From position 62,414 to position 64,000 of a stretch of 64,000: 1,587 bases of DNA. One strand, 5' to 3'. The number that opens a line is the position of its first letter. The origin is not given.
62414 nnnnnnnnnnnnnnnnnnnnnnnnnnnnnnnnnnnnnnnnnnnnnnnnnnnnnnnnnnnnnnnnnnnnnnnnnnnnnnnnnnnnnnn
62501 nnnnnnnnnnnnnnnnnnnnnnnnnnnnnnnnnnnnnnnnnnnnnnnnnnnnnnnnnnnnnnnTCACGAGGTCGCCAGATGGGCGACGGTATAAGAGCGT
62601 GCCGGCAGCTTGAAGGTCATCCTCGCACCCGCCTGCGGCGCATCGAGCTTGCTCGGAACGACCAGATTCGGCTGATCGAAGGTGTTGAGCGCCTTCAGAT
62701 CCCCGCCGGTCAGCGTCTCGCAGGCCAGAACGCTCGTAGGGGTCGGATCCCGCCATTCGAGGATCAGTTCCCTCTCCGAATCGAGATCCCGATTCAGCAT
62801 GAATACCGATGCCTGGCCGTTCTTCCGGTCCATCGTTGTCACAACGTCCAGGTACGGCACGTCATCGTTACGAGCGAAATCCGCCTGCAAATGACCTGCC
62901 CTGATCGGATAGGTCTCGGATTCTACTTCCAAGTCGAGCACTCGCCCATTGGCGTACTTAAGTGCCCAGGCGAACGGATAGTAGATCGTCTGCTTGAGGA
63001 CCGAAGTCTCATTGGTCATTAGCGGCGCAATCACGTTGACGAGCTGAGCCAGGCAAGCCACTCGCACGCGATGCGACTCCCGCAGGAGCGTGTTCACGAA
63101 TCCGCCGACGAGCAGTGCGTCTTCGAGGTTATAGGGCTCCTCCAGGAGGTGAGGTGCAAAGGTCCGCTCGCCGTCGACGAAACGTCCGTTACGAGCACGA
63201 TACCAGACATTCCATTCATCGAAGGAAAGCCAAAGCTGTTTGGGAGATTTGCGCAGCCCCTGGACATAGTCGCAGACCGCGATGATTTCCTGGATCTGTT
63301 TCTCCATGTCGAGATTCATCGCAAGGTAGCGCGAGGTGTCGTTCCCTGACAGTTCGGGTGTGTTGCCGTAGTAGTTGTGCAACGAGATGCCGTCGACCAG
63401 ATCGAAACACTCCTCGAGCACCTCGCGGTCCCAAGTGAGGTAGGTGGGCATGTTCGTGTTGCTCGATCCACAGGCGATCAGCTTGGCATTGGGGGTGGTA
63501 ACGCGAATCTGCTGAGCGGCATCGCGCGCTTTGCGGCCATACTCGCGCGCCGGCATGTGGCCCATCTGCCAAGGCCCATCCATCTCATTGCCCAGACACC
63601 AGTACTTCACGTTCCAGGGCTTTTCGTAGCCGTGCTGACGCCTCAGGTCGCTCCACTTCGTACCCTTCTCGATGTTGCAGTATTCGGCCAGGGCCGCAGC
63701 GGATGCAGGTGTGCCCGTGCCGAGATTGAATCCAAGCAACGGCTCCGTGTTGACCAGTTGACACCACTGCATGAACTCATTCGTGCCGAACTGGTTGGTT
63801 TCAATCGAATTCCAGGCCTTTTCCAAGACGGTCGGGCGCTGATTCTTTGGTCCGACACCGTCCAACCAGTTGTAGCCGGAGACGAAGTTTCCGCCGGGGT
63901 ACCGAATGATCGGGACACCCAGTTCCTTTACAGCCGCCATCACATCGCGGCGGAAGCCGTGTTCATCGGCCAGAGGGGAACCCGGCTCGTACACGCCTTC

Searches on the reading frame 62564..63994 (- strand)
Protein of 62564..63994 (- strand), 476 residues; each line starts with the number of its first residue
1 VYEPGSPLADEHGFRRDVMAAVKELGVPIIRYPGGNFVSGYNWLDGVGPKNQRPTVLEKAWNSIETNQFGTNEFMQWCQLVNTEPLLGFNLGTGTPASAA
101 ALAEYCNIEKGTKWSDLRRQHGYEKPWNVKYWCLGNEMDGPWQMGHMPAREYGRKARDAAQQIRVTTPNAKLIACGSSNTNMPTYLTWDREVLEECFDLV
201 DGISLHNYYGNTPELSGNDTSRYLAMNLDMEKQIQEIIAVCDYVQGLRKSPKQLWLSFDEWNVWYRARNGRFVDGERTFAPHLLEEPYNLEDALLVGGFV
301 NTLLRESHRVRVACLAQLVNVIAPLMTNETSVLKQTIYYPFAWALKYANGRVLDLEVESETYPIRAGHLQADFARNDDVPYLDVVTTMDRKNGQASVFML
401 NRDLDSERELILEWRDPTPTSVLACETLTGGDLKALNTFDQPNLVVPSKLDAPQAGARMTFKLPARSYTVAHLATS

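Call 28: search_protein_families(library=pfam, proteins=[window:62564-63994:-], max_evalue=0.00001)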
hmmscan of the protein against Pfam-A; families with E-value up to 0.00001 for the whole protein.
window:62564-63994:- (476 aa): 2 families
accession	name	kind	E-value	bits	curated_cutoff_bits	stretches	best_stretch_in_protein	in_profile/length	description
PF06964.18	Alpha-L-AF_C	-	1.6e-42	146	27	1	259-467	1-165/165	Alpha-L-arabinofuranosidase C-terminal domain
PF22848.2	ASD1_dom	-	2e-06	28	22.2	0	104-137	115-149/239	Alpha-L-arabinofuranosidase 1 domain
